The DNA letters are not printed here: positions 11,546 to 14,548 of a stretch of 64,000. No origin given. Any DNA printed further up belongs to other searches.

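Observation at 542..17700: PadR-headed tandem array of six ATPase-less duplicated MacB/FtsX-type permeases: possibly a sensor bank rather than a transporter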

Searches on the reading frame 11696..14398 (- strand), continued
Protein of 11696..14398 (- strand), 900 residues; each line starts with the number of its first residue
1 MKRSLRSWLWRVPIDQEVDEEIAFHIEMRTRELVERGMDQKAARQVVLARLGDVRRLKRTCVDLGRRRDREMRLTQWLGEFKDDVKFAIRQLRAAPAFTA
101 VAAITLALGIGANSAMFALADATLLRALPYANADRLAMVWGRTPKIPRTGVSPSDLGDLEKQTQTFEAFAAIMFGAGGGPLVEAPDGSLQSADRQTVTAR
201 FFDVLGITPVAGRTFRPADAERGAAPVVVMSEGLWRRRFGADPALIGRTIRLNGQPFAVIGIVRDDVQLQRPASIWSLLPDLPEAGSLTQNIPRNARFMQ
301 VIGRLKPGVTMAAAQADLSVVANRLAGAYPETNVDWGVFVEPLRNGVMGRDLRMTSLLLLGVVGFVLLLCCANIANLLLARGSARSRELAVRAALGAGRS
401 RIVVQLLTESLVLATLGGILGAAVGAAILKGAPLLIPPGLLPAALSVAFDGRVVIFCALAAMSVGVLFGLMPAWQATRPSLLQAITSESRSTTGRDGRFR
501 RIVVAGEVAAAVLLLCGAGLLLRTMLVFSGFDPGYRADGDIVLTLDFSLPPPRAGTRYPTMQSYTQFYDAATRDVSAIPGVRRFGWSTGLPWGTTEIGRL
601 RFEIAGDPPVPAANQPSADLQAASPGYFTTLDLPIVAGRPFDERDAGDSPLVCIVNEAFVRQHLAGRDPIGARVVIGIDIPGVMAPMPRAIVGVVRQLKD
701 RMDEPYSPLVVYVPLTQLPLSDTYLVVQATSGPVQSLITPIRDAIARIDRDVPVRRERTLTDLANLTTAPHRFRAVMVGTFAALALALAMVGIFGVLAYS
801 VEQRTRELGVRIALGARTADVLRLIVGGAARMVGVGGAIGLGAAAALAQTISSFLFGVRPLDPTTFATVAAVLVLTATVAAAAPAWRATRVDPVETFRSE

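Call 82: find_related_loci(query=L082:1634-2359:+, collection=genome_contigs, flank=9000)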
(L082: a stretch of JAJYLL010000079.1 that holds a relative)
Query L082:1634-2359:+ (242 aa) in genome_contigs; peptide patterns used: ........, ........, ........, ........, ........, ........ (x = any residue, [..] = any of these).
600 stretches matched a pattern (row limit reached: there are more); 599 encode a relative of the query (tblastn E <= 1e-3); the best 80 are kept; 80 distinct loci.
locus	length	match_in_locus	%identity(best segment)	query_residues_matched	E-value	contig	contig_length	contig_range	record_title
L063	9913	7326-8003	72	1-226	7e-111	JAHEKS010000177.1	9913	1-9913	MAG: Acidobacteria bacterium isolate Ww59 NODE_16356_length_9913_cov_2.927185, whole genome shotgun sequence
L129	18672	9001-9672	72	1-224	9e-111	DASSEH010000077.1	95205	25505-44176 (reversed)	MAG TPA_asm: Candidatus Angelobacter sp. isolate SMAG_U972 k141_1045139, whole genome shotgun sequence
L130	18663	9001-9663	73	1-221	7e-111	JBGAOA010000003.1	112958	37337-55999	MAG: Candidatus Eisenbacteria bacterium isolate MAG_AAO_H10.72 AAOH10-72_opera_contig_905, whole genome shotgun sequence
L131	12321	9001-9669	72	1-223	3e-110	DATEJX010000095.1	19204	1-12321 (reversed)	MAG TPA_asm: Candidatus Angelobacter sp. isolate SMAG_U8875 k141_1477502, whole genome shotgun sequence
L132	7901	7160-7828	74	1-223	5e-110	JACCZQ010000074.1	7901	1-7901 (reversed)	MAG: Chthoniobacterales bacterium isolate MGR_bin234 SD2897-2912_k127_4217375, whole genome shotgun sequence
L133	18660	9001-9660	74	1-220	2e-109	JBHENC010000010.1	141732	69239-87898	MAG: Pyrinomonadaceae bacterium isolate S4_bin.28.strict S4_NODE_10, whole genome shotgun sequence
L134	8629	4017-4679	73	1-221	2e-109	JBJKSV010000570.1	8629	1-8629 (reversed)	MAG: Limisphaerales bacterium isolate Bin_90 S1Ck127_1033644_flag_1_multi_6.0000_len_8629, whole genome shotgun sequence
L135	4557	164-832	71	1-223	2e-109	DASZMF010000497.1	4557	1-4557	MAG TPA_asm: Candidatus Angelobacter sp. isolate SMAG_U5884 k141_3426856, whole genome shotgun sequence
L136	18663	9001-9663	72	1-220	4e-109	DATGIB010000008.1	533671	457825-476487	MAG TPA_asm: Candidatus Sulfotelmatobacter sp. isolate SMAG_U9796 k141_1491243, whole genome shotgun sequence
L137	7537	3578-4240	74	1-221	4e-109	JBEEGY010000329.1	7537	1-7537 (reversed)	MAG: Verrucomicrobiota bacterium isolate BP_775 scaffold_1502665, whole genome shotgun sequence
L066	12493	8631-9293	72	1-221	1e-108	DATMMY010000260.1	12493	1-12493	MAG TPA_asm: Candidatus Solibacter sp. isolate SMAG_U12836 k141_1981019, whole genome shotgun sequence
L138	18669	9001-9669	74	1-223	1e-108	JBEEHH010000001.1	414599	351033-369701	MAG: Verrucomicrobiota bacterium isolate BP_767 scaffold_3778176, whole genome shotgun sequence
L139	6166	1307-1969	72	1-221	1e-108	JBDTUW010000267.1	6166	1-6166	MAG: Acidobacteriota bacterium isolate cluster3_bin.53 NODE_68312_length_6166_cov_5.097856, whole genome shotgun sequenc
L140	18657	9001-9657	73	1-218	1e-108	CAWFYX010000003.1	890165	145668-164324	MAG: uncultured Acidobacteriaceae bacterium isolate MFD09286.bin.2.100 genome assembly, contig: contig_18237, whole geno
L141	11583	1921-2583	73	1-221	1e-108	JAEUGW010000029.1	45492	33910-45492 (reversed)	MAG: Opitutaceae bacterium isolate new MAG-1 k141_2080234, whole genome shotgun sequence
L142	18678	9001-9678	72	1-226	3e-108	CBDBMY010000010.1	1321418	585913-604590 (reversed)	MAG: Vicinamibacterales bacterium isolate 1d7dac56-2cc5-4fd2-8ca4-0117aeca4273 genome assembly, contig: contig_10, whole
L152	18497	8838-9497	73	1-220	5e-107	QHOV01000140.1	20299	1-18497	MAG: Verrucomicrobia bacterium isolate AV44 14_0927_12_20cm_scaffold_1173_curated, whole genome shotgun sequence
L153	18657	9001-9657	72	1-219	8e-107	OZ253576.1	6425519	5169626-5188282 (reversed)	MAG: Vicinamibacterales bacterium isolate 6a0cd737-ee79-44fe-98ec-e457d3034484 genome assembly, chromosome: 1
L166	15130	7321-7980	72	1-220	5e-106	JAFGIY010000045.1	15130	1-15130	MAG: Acidobacteria bacterium isolate Zod_Metabat.240 k87_1792647, whole genome shotgun sequence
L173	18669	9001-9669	70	1-223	2e-105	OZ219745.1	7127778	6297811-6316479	MAG: Vicinamibacterales bacterium isolate d5a9b4ee-eb88-4731-bb2c-80bf662b4d04 genome assembly, chromosome: 2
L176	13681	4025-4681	72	1-219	4e-105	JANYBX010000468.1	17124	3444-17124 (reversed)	MAG: Opitutia bacterium isolate 336R_metabinner_101 336R_k141_1753722, whole genome shotgun sequence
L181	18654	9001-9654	71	1-218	5e-104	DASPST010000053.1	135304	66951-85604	MAG TPA_asm: Terriglobales bacterium isolate SMAG_U12258 k141_776067, whole genome shotgun sequence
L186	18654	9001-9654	70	1-218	7e-104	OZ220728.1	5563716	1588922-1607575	MAG: Vicinamibacterales bacterium isolate 73bbec36-abbb-48ff-8f96-0d8513c84f17 genome assembly, chromosome: 1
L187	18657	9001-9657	70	1-218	1e-103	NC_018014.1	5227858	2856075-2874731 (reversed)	Terriglobus roseus DSM 18391, complete sequence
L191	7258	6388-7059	68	1-224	6e-103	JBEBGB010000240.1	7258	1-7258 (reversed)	MAG: Vicinamibacterales bacterium isolate ASF_11 NODE_8015_length_7258_cov_13.042324, whole genome shotgun sequence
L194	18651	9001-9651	70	1-217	3e-102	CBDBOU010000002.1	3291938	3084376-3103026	MAG: Vicinamibacterales bacterium isolate 2866737b-c32a-4dfb-a915-985df9d893ca genome assembly, contig: contig_2, whole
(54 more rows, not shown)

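Call 86: search_protein_families(library=pfam, proteins=[L153:7432-8955:+, L191:5081-6346:+, L194:7623-8900:+, L194:9641-11482:+, L186:9748-12342:-, L153:9690-11234:-, L186:7890-8399:-], max_evalue=0.0001)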
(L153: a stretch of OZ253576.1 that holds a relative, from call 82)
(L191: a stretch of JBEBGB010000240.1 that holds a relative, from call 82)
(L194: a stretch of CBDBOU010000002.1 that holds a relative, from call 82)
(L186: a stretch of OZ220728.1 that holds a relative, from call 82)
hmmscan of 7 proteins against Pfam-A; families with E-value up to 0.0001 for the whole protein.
L153:7432-8955:+ (507 aa): 2 families
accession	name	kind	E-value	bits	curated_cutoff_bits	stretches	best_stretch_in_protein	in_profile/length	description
PF13437.12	HlyD_3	-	5.9e-14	53.1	22.2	1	325-414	2-97/106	HlyD family secretion protein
PF16576.10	HlyD_D23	-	4.1e-11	43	30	1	167-410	22-199/214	Barrel-sandwich domain of CusB or HlyD membrane-fusion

L191:5081-6346:+ (421 aa): 3 families
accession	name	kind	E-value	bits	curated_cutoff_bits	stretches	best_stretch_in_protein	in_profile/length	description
PF13437.12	HlyD_3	-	1.5e-15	58.3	22.2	1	237-325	1-95/106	HlyD family secretion protein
PF16576.10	HlyD_D23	-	1.1e-12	48.2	30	1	230-323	103-199/214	Barrel-sandwich domain of CusB or HlyD membrane-fusion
PF00364.28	Biotin_lipoyl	-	3.7e-05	23.9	22.1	0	236-265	43-72/73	Biotin-requiring enzyme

L194:7623-8900:+ (425 aa): 2 families
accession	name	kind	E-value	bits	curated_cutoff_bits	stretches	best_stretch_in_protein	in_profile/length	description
PF13437.12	HlyD_3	-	7.1e-15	56.1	22.2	1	243-331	2-96/106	HlyD family secretion protein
PF16576.10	HlyD_D23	-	2.7e-12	46.9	30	1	79-326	18-197/214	Barrel-sandwich domain of CusB or HlyD membrane-fusion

L194:9641-11482:+ (613 aa): 1 family
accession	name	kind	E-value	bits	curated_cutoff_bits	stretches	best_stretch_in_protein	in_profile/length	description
PF02321.23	OEP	-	3.5e-40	138.3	22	2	376-586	1-183/187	Outer membrane efflux protein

L186:9748-12342:- (864 aa): 2 families
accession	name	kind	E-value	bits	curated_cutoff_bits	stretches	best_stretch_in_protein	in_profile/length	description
PF01011.28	PQQ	-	1.1e-181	606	26.7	1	250-845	1-595/595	Glucose/ethanol/alcohol dehydrogenase, beta-propeller domain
PF13360.13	PQQ_2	-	1.4e-19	71.1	27.6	2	735-837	3-72/233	Outer membrane protein assembly factor BamB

L153:9690-11234:- (514 aa): 2 families
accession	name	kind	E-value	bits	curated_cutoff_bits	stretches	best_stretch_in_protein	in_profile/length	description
PF01663.27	Phosphodiest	-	1.9e-38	133.4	23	1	41-328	2-270/342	Type I phosphodiesterase / nucleotide pyrophosphatase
PF00884.28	Sulfatase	-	6.2e-07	29.5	25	0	251-287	209-245/301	Sulfatase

L186:7890-8399:- (169 aa): 2 families
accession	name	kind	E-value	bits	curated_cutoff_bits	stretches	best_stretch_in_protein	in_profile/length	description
PF00903.31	Glyoxalase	-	1.3e-09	39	20.6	1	14-156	2-121/121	Glyoxalase/Bleomycin resistance protein/Dioxygenase superfamily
PF18029.7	Glyoxalase_6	-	2.3e-06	28.6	23.6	1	17-155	2-104/106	Glyoxalase-like domain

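Call 95: search_protein_families(library=ncbifam, proteins=[L181:5028-7682:+, L187:4792-7494:+, L191:2414-5068:+, L181:4674-5027:+, L153:7214-7564:+], max_evalue=1e-8)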
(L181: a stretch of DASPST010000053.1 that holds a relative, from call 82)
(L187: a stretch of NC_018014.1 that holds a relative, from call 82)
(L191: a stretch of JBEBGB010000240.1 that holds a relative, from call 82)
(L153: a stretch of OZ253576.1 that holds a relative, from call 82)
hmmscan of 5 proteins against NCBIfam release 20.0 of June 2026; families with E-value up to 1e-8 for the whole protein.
L181:5028-7682:+ (884 aa): 3 families
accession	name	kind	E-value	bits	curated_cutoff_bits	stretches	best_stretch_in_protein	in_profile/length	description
TIGR03434.1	ADOP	subfamily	1.1e-260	867.1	622.3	1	77-883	2-801/803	ADOP family duplicated permease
NF007826.0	PRK10535.1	equivalog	3.1e-29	101.7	966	2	188-486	370-646/648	macrolide ABC transporter ATP-binding protein/permease MacB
NF038403.1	perm_prefix_1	domain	3.7e-13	49.1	30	1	11-65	5-59/59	permease prefix domain 1-containing protein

L187:4792-7494:+ (900 aa): 3 families
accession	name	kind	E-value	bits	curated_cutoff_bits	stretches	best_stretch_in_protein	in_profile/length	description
TIGR03434.1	ADOP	subfamily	9.1e-247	821.1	622.3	1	97-899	1-802/803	ADOP family duplicated permease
NF007826.0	PRK10535.1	equivalog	4.3e-33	114.5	966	2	632-897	372-645/648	macrolide ABC transporter ATP-binding protein/permease MacB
NF038403.1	perm_prefix_1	domain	1.4e-13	50.5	30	1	30-85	2-58/59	permease prefix domain 1-containing protein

L191:2414-5068:+ (884 aa): 3 families
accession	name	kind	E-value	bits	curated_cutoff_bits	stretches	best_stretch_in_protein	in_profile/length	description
TIGR03434.1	ADOP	subfamily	3.4e-211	703.5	622.3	1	85-883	1-801/803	ADOP family duplicated permease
NF007826.0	PRK10535.1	equivalog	6.5e-20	71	966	1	600-882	355-645/648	macrolide ABC transporter ATP-binding protein/permease MacB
NF038403.1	perm_prefix_1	domain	1.4e-10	40.8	30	1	18-74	3-59/59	permease prefix domain 1-containing protein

L181:4674-5027:+ (117 aa): 4 families
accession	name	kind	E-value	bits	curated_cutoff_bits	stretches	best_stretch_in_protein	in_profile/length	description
TIGR03433.1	padR_acidobact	paralog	1.2e-40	137.7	101.8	1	13-111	2-100/101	PadR family transcriptional regulator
NF006931.0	PRK09416.1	equivalog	5e-14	52.6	112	1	20-101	48-124/135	PadR family transcriptional regulator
TIGR02719.1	repress_PhaQ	equivalog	3.6e-09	37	139.35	1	20-99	29-106/138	poly-beta-hydroxybutyrate-responsive repressor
NF053635.1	TransRegRv3488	equivalog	8e-09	35.6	140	1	38-103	28-92/98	Rv3488 family transcriptional regulator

L153:7214-7564:+ (116 aa): 3 families
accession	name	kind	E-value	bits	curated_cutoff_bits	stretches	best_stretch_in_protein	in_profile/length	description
TIGR03433.1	padR_acidobact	paralog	4.7e-45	151.8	101.8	1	16-114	1-99/101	PadR family transcriptional regulator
NF006931.0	PRK09416.1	equivalog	4.3e-16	59.3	112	1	22-101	46-120/135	PadR family transcriptional regulator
NF053635.1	TransRegRv3488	equivalog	2.1e-09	37.5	140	1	14-110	3-95/98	Rv3488 family transcriptional regulator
